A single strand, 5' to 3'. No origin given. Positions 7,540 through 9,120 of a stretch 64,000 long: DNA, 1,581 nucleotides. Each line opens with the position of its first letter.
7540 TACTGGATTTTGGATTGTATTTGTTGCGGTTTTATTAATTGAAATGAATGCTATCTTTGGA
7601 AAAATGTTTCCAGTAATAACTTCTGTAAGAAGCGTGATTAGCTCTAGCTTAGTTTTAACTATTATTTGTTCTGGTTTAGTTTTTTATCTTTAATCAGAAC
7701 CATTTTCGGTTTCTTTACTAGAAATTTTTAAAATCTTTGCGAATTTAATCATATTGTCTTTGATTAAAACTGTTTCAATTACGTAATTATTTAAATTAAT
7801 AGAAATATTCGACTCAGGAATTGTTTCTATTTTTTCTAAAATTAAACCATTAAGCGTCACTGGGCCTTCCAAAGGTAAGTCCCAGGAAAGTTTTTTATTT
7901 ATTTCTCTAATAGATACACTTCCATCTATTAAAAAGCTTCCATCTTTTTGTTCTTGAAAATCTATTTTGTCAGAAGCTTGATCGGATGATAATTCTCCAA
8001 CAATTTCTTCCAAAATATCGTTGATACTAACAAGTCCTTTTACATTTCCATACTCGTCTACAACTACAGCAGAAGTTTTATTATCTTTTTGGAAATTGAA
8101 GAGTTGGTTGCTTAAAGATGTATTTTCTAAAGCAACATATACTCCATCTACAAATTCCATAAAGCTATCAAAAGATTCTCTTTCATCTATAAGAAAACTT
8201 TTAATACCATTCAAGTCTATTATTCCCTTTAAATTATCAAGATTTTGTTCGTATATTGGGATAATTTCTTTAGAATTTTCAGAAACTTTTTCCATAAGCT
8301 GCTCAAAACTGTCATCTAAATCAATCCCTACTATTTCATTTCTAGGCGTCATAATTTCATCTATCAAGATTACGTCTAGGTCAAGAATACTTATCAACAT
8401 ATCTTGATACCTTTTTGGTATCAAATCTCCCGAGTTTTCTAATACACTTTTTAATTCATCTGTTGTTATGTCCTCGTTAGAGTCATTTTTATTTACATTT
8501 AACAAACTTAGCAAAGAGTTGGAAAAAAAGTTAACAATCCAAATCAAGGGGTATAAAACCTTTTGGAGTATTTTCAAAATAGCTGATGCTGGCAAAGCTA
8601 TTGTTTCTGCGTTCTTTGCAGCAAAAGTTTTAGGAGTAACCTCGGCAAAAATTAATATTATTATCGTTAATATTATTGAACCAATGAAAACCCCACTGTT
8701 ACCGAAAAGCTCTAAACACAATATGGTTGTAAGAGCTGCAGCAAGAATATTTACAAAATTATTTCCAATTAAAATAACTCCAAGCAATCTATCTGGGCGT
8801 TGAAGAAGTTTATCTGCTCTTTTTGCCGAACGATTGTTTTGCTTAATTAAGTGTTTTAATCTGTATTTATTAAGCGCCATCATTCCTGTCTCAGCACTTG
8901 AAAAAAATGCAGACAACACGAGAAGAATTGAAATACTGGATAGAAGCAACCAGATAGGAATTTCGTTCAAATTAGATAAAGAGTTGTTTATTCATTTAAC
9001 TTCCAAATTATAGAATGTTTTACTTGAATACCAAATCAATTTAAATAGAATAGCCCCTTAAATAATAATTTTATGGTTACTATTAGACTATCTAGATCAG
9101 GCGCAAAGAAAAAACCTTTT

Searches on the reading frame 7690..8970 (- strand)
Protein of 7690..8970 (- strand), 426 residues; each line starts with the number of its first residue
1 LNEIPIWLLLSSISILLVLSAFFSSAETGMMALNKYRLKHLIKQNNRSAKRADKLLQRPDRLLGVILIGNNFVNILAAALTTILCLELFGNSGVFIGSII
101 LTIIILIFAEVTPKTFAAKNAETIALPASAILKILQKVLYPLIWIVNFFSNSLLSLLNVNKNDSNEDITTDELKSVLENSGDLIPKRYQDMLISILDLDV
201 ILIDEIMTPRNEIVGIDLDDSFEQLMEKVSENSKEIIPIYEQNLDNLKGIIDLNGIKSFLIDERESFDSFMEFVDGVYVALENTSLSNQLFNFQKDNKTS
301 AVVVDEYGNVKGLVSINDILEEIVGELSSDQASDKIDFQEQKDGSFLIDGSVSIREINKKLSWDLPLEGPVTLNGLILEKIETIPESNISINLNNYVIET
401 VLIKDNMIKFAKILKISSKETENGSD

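Call 41: search_protein_families(library=pfam, proteins=[window:7690-8970:-])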
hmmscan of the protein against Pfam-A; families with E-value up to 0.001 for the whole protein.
window:7690-8970:- (426 aa): 4 families
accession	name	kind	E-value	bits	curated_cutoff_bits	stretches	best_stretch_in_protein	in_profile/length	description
PF01595.25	CNNM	-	5.6e-53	179.7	28.4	1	15-180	5-171/181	Cyclin M transmembrane N-terminal domain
PF03471.22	CorC_HlyC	-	6.9e-15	55.3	27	1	340-414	2-78/81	Transporter associated domain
PF00571.33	CBS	-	4e-09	37.1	24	1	278-324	10-56/57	CBS domain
PF10754.15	DUF2569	-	0.00042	21.2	26.5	1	7-148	7-132/143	Protein of unknown function (DUF2569)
